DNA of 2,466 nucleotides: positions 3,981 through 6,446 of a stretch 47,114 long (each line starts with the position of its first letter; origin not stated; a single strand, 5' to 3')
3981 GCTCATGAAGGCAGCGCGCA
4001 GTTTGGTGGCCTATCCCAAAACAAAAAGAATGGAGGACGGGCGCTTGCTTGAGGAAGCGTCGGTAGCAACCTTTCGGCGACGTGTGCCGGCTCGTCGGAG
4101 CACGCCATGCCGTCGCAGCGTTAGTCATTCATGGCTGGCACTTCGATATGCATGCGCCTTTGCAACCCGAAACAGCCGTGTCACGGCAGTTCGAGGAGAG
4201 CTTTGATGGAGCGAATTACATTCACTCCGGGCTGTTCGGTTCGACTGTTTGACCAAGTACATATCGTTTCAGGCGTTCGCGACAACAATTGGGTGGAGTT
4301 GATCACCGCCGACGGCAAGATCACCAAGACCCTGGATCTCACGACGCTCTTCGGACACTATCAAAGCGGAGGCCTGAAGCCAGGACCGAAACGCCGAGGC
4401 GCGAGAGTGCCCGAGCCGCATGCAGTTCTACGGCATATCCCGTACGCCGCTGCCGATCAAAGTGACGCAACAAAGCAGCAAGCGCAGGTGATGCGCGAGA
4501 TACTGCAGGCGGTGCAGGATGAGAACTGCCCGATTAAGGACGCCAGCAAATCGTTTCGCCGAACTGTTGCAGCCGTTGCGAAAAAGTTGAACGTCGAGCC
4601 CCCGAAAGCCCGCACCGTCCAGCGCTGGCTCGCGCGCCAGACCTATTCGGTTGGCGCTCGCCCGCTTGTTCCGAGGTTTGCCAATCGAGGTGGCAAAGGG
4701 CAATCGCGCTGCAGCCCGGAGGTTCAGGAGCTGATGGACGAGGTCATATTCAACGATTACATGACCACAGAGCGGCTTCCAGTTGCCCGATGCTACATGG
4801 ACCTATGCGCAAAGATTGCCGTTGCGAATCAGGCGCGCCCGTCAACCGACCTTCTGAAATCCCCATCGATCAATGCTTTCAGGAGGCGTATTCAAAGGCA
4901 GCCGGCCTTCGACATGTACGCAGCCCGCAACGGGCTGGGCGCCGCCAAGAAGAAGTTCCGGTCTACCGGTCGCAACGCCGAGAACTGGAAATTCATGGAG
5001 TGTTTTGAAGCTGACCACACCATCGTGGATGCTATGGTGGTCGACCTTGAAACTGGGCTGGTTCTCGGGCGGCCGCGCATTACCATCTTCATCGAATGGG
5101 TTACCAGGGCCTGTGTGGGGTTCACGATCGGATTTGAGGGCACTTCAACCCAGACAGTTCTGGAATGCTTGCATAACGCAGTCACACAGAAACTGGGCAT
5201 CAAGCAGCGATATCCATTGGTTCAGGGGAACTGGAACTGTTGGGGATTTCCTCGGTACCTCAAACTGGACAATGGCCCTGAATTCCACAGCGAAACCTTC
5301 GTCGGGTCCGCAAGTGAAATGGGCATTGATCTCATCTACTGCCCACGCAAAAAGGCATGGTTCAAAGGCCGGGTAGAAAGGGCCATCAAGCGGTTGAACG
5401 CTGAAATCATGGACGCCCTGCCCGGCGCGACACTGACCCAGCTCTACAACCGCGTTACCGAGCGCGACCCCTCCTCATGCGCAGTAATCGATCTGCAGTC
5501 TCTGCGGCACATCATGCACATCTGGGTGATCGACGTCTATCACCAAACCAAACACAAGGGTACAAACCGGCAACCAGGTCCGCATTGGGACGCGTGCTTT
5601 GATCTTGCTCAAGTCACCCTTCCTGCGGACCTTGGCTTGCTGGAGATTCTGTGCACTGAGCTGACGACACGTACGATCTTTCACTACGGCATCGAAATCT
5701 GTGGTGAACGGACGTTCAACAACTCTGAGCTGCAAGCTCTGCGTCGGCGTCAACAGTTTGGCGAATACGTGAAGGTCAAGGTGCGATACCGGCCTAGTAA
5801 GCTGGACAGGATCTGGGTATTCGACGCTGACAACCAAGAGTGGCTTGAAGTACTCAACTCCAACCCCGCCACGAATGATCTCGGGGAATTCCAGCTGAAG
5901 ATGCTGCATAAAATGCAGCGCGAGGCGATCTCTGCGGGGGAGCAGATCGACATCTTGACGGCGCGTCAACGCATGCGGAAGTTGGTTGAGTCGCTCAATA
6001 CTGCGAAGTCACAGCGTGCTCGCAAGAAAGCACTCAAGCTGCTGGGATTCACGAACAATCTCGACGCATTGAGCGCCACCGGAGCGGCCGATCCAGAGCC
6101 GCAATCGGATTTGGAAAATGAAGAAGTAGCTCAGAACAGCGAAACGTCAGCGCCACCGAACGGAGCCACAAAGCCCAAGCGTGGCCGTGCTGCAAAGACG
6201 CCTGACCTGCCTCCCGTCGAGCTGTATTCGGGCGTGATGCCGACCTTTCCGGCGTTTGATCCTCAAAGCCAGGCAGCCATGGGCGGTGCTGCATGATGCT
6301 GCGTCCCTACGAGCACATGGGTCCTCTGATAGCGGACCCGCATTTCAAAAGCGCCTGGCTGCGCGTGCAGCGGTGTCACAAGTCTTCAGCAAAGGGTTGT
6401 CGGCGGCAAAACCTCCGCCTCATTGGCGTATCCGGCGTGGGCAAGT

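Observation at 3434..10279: Compact, essentially cargo-less Tn7-like element with up to three target-selector genes and an unrecognised attachment site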

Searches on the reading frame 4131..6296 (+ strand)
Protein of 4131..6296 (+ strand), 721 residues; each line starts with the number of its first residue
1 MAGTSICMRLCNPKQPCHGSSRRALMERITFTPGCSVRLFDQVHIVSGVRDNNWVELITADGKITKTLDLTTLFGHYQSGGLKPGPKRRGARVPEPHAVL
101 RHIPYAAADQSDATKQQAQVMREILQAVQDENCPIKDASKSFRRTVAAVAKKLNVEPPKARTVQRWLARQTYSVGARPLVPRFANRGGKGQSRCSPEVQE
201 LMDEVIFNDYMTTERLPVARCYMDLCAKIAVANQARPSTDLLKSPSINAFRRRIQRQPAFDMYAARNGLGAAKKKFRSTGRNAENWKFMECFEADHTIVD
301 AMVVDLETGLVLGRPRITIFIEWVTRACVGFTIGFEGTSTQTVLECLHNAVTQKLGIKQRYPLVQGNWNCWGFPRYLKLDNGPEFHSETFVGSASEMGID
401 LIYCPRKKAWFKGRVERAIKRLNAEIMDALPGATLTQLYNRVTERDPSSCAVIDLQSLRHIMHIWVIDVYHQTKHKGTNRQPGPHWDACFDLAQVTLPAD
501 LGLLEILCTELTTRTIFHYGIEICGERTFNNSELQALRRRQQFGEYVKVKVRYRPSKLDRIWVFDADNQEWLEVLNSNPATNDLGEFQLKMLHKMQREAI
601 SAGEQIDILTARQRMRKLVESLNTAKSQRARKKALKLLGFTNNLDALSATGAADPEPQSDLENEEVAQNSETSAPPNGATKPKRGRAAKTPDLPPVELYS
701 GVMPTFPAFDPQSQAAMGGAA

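Call 3: search_protein_families(library=pfam, proteins=[window:4131-6296:+], max_evalue=0.01)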
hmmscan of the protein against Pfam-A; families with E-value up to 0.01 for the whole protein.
window:4131-6296:+ (721 aa): 2 families
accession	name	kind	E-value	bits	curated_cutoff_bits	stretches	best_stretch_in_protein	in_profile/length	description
PF09299.17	Mu-transpos_C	-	2.5e-07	31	21.7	1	510-569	6-57/61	Mu transposase, C-terminal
PF00665.32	rve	-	5.6e-05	23.8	32.6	1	314-406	23-99/102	Integrase core domain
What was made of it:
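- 4206..6296 (+): tnsB DDE transposase. The ORF is open from 4131, and the conserved Met is residue 26 of that ORF. rve plus Mu-transpos_C (call 3).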

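Call 7: search_protein_families(library=ncbifam, proteins=[window:4131-6296:+], max_evalue=0.01)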
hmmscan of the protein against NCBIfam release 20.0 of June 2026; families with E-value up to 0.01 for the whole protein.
window:4131-6296:+ (721 aa): 3 families
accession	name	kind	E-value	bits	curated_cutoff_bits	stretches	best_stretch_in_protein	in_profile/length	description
NF033577.2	transpos_IS481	equivalog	8.6e-07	28.8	224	1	144-442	14-259/284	IS481 family transposase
NF033546.1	transpos_IS21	equivalog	1.1e-06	28.4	160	1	388-487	203-283/294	IS21 family transposase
NF033516.0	transpos_IS3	equivalog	0.0019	17.5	160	0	316-442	234-344/369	IS3 family transposase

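Call 11: search_protein_families(library=phrogs, proteins=[window:4131-6296:+], max_evalue=0.001)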
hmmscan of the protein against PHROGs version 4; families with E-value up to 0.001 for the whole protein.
window:4131-6296:+ (721 aa): 1 family
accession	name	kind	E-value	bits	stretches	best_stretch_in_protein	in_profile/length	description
phrog_310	-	integration and excision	1.7e-45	157.1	1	111-667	100-618/696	transposase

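Call 13: find_encoding_contigs(protein=window:4131-6296:+, flank=10000, max_places=10)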
Protein window:4131-6296:+ (721 aa): no gene with exactly this product is on record in the collection.

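Call 14: find_homologous_proteins(query=window:4131-6296:+, max_evalue=1e-10)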
Query window:4131-6296:+ (721 aa): 40 proteins with E <= 1e-10 among 8000 candidates.
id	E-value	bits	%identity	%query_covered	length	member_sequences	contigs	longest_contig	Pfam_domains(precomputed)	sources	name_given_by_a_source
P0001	0.0e+0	1397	86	97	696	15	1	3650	PF09299.18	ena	-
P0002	0.0e+0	1206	100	72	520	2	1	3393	PF09299.18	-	-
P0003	1.3e-240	819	56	90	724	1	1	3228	PF00665.33,PF09299.18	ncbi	-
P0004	1.4e-240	818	54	95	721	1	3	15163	PF00665.33,PF09299.18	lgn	-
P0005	1.3e-239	815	54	95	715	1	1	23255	PF00665.33,PF09299.18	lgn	-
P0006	5.9e-236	803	53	96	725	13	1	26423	PF00665.33,PF09299.18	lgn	-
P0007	8.8e-233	793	52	96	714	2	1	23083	PF00665.33,PF09299.18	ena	-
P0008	1.1e-194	667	49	86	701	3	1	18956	PF00665.33,PF09299.18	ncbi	-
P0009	1.7e-188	646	48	86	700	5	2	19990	PF09299.18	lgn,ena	-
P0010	7.1e-186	638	48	86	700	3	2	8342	PF09299.18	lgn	-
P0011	8.5e-186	637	47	86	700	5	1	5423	PF09299.18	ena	-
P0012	1.5e-184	633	48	86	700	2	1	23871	PF09299.18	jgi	jgi:putative transposase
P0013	6.4e-184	631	47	85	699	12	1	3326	PF09299.18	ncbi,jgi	jgi:putative transposase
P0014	1.5e-183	630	44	95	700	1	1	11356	PF00665.33,PF09299.18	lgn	-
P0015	4.7e-183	628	44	94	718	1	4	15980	PF00665.33,PF09299.18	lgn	-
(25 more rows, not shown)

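Call 15: find_encoding_contigs(protein=P0006, flank=10000, max_places=3)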
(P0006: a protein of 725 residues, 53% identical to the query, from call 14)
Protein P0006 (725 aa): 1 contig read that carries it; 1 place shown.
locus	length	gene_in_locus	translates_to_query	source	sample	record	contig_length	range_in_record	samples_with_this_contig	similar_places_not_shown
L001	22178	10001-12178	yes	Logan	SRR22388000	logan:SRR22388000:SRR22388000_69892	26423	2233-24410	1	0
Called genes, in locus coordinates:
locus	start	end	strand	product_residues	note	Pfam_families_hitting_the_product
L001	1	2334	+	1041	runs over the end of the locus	PF02384:N6_Mtase, PF07669:Eco57I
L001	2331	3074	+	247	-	-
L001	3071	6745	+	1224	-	PF23653:DUF7149, PF25120:DUF7814, PF20473:MmeI_Mtase (faint), PF07669:Eco57I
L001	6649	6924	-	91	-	-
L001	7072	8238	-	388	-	-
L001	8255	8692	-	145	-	PF13560:HTH_31, PF01381:HTH_3 (weak)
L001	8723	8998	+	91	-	-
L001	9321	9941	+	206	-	-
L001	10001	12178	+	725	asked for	PF00665:rve (weak), PF09299:Mu-transpos_C (weak)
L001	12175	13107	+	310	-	PF05621:TniB, PF13401:AAA_22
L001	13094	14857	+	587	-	-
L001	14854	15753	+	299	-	PF06527:TniQ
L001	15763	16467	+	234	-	-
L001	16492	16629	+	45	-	-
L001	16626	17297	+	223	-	-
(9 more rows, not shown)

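Call 16: find_encoding_contigs(protein=P0005, flank=10000, max_places=3)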
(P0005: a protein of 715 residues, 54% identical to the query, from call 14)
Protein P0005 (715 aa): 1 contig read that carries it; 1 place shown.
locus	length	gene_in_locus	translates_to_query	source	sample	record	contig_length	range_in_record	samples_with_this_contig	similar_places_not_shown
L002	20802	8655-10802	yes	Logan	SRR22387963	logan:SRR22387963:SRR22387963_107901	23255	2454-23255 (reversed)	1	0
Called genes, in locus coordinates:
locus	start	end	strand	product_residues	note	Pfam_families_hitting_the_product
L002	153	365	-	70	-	-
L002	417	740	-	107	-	-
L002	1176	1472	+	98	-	PF13223:DUF4031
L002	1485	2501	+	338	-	PF00303:Thymidylat_synt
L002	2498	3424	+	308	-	PF18746:aGPT-Pplase3, PF18724:ADDT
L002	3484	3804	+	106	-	-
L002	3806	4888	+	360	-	PF06114:Peptidase_M78 (weak)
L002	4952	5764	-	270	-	-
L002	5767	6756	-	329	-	PF00303:Thymidylat_synt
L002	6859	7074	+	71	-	-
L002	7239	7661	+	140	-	PF13560:HTH_31 (weak), PF01381:HTH_3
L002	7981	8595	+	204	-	-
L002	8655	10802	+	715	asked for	PF00665:rve (weak), PF09299:Mu-transpos_C (weak)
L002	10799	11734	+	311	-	PF05621:TniB, PF13401:AAA_22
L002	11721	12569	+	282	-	-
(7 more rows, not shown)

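Call 17: find_encoding_contigs(protein=P0007, flank=10000, max_places=3)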
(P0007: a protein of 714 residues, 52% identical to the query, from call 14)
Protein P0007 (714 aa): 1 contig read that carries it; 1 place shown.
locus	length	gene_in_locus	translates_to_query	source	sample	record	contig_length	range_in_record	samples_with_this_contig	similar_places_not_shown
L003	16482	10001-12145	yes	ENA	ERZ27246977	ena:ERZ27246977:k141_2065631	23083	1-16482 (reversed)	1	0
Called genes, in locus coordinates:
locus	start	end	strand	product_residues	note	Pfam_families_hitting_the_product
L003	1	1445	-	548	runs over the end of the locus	PF01266:DAO (faint), PF01494:FAD_binding_3, PF21274:Rng_hyd_C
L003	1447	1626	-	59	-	-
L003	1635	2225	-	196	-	PF00866:Ring_hydroxyl_B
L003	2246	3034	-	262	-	PF00106:adh_short, PF08659:KR, PF13561:adh_short_C2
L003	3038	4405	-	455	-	PF00355:Rieske, PF00848:Ring_hydroxyl_A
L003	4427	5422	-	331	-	PF00111:Fer2, PF00970:FAD_binding_6, PF00175:NAD_binding_1, PF08030:NAD_binding_6 (faint)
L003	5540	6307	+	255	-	PF09339:HTH_IclR, PF01614:IclR_C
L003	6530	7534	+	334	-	PF03401:TctC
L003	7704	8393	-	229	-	-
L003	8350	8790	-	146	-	-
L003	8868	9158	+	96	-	-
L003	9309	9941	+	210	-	-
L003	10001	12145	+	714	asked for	PF00665:rve (faint), PF09299:Mu-transpos_C (weak)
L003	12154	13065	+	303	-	PF05621:TniB, PF13401:AAA_22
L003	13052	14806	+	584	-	-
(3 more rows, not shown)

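Call 31: find_related_loci(query=A2, collection=genome_contigs, flank=10000)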
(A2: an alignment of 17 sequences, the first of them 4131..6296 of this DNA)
Query A2 (721 aa) in genome_contigs; peptide patterns used: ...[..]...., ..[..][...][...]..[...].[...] (x = any residue, [..] = any of these).
53 stretches matched a pattern; 8 encode a relative of the query (tblastn E <= 1e-3); 8 distinct loci.
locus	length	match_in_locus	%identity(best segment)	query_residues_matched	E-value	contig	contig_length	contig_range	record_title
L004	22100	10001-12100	53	16-718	0e+0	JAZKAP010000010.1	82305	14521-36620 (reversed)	MAG: Pseudomonadota bacterium isolate ADI_H3L2_1_122_18_3-bin032_1 ADIH3L21_B032_1_000000000010, whole genome shotgun se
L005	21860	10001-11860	35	26-648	3e-122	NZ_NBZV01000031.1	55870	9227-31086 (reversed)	Polaromonas sp. AER18D-145 scaffold_30, whole genome shotgun sequence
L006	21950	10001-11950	32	23-666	8e-91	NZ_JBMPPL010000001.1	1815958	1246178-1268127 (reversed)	Undibacterium sp. TJN19 NODE_1_length_1815958_cov_35.181968_1, whole genome shotgun sequence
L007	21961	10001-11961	32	23-675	4e-82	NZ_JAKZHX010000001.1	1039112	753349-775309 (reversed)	Undibacterium sp. TS12 1, whole genome shotgun sequence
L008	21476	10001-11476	31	134-626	1e-63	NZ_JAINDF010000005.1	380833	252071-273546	Kordiimonas marina strain A6E486 scaffold_5_length=380834, whole genome shotgun sequence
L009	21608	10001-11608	28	109-654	6e-56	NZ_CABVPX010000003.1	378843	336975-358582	Burkholderia arboris isolate LMG 24066, whole genome shotgun sequence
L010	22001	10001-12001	25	6-681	3e-52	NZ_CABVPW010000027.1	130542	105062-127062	Burkholderia lata isolate LMG 23254, whole genome shotgun sequence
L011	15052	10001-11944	25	6-660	5e-50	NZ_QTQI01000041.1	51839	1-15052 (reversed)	Burkholderia sp. Bp8992 BURSP-Bp8992-1404P2S2-EN-PRI-2017-064-DW_S19_125, whole genome shotgun sequence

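Call 35: find_related_loci(query=A2, collection=metagenome_contigs, flank=10000)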
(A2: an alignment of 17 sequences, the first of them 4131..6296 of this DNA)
Query A2 (721 aa) in metagenome_contigs; peptide patterns used: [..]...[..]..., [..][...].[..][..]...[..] (x = any residue, [..] = any of these).
196 stretches matched a pattern; 60 encode a relative of the query (tblastn E <= 1e-3); 60 distinct loci.
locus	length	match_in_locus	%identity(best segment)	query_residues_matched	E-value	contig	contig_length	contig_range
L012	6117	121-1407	89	293-721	0e+0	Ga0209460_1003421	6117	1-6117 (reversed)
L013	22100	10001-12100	53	16-718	0e+0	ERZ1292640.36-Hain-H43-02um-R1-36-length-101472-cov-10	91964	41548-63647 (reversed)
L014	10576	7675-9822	52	22-718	0e+0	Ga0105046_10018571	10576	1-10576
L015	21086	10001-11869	48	22-643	0e+0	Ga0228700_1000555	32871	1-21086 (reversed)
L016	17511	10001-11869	48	22-643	0e+0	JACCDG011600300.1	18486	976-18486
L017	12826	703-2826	43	4-707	0e+0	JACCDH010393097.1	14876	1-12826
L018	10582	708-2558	48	26-642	0e+0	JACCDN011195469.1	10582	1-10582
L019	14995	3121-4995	49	20-644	0e+0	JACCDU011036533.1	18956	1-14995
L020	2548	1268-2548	43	4-431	2e-118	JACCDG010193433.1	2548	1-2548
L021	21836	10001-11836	30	18-636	3e-85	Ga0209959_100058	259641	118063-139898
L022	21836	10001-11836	30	18-636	3e-85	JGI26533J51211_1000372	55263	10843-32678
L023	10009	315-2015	33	73-654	2e-76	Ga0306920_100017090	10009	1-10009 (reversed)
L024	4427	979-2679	33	73-654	2e-76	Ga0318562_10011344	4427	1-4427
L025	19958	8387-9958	30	110-620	9e-73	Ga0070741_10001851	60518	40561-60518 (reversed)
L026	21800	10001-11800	29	92-691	6e-72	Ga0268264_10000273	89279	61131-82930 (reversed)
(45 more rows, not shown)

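Call 53: search_solved_structures(query=window:4131-6296:+, max_evalue=0.01)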
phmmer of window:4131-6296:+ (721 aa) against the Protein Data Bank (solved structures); distinct sequences matched with E-value up to 0.01: 8.
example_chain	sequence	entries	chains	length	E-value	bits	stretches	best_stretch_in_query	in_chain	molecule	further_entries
9y7b_A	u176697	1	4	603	2e-46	161.8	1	155-633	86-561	IF3A Tn6677 TnsB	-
30jv_A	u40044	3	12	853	2.3e-39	138.4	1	151-620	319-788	TnsA endonuclease N-terminal domain-containing protein,TnsB transposase | PseTnsAB artificial fusion protein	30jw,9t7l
30ga_R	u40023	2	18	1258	5.8e-39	137.1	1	152-620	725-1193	Maltose/maltodextrin-binding periplasmic protein,TnsA endonuclease N-terminal domain-conta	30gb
8rdu_R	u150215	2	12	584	1.7e-19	72.8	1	116-634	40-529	TnsB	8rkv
7svw_A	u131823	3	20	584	1.7e-19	72.8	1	116-634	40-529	TnsB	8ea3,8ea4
8aa5_AP1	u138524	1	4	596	1.8e-19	72.7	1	116-634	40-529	TnsB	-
7pik_A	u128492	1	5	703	1.9e-13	52.7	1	185-434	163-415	Transposon Tn7 transposition protein TnsB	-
9bw1_M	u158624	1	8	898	1.1e-10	43.6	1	158-483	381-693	Integrase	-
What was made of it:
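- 4206..6296 (+): Tn6677 TnsB at 2e-46 and Tn7 TnsB at 2e-13 (call 53).
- On Tn7-like transposon: Tn6677 TnsB at 2e-46, type V-K TnsB at 2e-19 and Tn7 TnsB at 2e-13 (call 53).
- On Mu-like transposable phage: The transposition genes are Tn7-type (call 53).
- Checked: The best solved relative is Tn6677 TnsB, E 2e-46 (calls 3, 53).
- The closest solved relatives are Tn7-family TnsB proteins, and no MuA chain is listed among the matches (call 53).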

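Call 68: search_dna_similar(query=window:4131-6296:+, collection=plasmids, mode=protein, max_rows=15, max_evalue=1e-20)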
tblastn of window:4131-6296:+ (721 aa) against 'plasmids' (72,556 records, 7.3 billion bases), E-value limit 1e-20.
Records with a match: 1526; places in all: 1688; records where one place covers at least 80% of the query: 4.
Best place of each record, by identity: <60% 1526.
By first word of the organism name: Klebsiella 238; Escherichia 233; Enterobacter 203; Salmonella 159; Acinetobacter 116; Pseudomonas 108; Citrobacter 48; Aeromonas 27; Pseudosulfitobacter 23; uncultured 23; and 102 more.
By predicted mobility (MOB-suite, as given by PLSDB): conjugative 1023; non-mobilizable 328; mobilizable 175.
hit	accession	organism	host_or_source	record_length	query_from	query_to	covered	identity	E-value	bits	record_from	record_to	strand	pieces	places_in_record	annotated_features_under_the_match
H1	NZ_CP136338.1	Piscinibacter gummiphilus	single cell,soil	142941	141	705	78%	27.0%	2e-34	149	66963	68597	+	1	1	transposase family protein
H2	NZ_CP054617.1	Azospirillum oryzae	cell culture,soil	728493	112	679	79%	26.6%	1e-44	181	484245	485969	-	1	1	DDE-type integrase/transposase/recombinase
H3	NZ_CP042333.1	Bosea sp. F3-2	soybean,soil sample,rhizosphere soil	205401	19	612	82%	25.4%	8e-35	150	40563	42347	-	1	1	Mu transposase C-terminal domain-containing protein | TnsA endonuclease N-terminal domain-containing protein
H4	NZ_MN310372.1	Pseudomonas putida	-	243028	149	681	74%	28.1%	5e-48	191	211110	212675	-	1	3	Mu transposase C-terminal domain-containing protein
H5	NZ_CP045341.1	Vibrio sp. THAF190c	pure culture,Surface of a polyethylene ...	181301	64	655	82%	25.3%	3e-47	188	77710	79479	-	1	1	Mu transposase C-terminal domain-containing protein | TnsA endonuclease N-terminal domain-containing protein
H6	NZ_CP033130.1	Acinetobacter wuhouensis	Culture,Sewage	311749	77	588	71%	28.5%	3e-33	145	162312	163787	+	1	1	Mu transposase C-terminal domain-containing protein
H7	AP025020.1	Calothrix sp. PCC 7716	-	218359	136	634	69%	29.2%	4e-53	206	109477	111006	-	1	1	hypothetical protein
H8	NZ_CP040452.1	Halomonas sp. PA16-9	-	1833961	56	634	80%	24.8%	8e-30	134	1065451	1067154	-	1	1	none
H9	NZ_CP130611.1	Halomonas sp. HAL1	Cell culture,soil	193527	56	634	80%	24.7%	5e-30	135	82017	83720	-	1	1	Mu transposase C-terminal domain-containing protein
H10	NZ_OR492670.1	Acinetobacter gerneri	-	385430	77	588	71%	27.9%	7e-32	141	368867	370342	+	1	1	Mu transposase C-terminal domain-containing protein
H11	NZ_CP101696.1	Photobacterium toruni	Paralichthys olivaceus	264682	140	632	68%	28.9%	3e-46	186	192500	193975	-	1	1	Mu transposase C-terminal domain-containing protein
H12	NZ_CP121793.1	Aeromonas caviae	Homo sapiens,plasma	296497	158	675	72%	27.2%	2e-42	174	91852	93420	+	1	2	Mu transposase C-terminal domain-containing protein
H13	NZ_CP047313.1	Pseudomonas putida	whole organism,soil sample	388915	105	643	75%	26.1%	1e-27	128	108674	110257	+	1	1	DDE-type integrase/transposase/recombinase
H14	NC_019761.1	Allocoleopsis franciscana PCC 7113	-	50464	132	640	71%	27.2%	4e-54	209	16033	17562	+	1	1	Mu transposase C-terminal domain-containing protein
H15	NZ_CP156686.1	Burkholderia stagnalis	Bacterial cells,soils collected in ...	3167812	109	584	66%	29.0%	6e-45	182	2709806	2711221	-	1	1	none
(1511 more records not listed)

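Call 75: search_protein_families(library=pfam, proteins=[L004:1342-3327:+, L004:3314-4426:+, L004:4423-6342:+, L004:6344-7573:+, L004:15739-16443:+, L004:16468-16974:+, L004:17702-18859:+, L004:18846-20750:+, L004:20681-21373:+, L004:701-1345:+], max_evalue=0.001)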
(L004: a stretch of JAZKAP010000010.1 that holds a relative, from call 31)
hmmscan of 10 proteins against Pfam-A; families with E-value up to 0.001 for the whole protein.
L004:1342-3327:+ (661 aa): 4 families
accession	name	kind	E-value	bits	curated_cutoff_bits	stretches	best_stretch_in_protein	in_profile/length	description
PF08282.18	Hydrolase_3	-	3.4e-09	37.2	20.9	0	399-471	1-66/255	haloacid dehalogenase-like hydrolase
PF05116.19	S6PP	-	6.3e-06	26.4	20.3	1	511-600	115-199/247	Sucrose-6F-phosphate phosphohydrolase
PF00702.32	Hydrolase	-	0.00021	22.2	26.4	0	396-587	1-180/191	haloacid dehalogenase-like hydrolase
PF02358.22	Trehalose_PPase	-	0.00021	20.9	27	0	401-442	2-46/235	Trehalose-phosphatase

L004:3314-4426:+ (370 aa): 1 family
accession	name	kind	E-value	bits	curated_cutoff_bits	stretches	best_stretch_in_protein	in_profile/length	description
PF24390.1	PRTase-CE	-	4e-14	53.6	27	1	58-363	4-253/253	PRTase-CE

L004:4423-6342:+ (639 aa): 1 family
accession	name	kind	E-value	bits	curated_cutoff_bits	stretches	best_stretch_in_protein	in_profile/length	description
PF24389.1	ORC-CDC6-like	-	3.2e-19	69.5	27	1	52-609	42-564/571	ORC-CDC6-like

L004:6344-7573:+ (409 aa): 0 families

L004:15739-16443:+ (234 aa): 0 families

L004:16468-16974:+ (168 aa): 3 families
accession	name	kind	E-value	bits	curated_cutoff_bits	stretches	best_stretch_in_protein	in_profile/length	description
PF13560.12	HTH_31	-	6.6e-10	39.6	27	1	6-61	1-56/64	Helix-turn-helix domain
PF01381.28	HTH_3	-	4.7e-06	27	23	1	14-63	4-52/55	Helix-turn-helix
PF13744.12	HTH_37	-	0.00045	20.4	27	0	6-65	18-77/80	Helix-turn-helix domain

L004:17702-18859:+ (385 aa): 2 families
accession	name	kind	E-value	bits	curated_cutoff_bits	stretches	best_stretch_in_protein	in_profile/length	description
PF14720.11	NiFe_hyd_SSU_C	-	4.8e-32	110.6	27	1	249-330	1-78/80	NiFe/NiFeSe hydrogenase small subunit C-terminal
PF01058.29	Oxidored_q6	-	5e-27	94.6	27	1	84-229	1-127/128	NADH ubiquinone oxidoreductase, 20 Kd subunit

L004:18846-20750:+ (634 aa): 1 family
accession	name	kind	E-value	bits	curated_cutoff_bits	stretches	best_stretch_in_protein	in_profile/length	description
PF00374.24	NiFeSe_Hases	-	5.9e-214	712.1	25.8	1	69-619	1-508/508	Nickel-dependent hydrogenase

L004:20681-21373:+ (230 aa): 1 family
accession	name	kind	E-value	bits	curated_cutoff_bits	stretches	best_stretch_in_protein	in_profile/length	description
PF04955.18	HupE_UreJ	-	2.4e-46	157.9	23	1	48-225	3-179/179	HupE / UreJ protein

L004:701-1345:+ (214 aa): 1 family
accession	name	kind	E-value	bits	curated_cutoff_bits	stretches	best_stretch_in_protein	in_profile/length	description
PF08719.17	NADAR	-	1.2e-24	87.8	35.1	1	41-182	2-161/163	NADAR domain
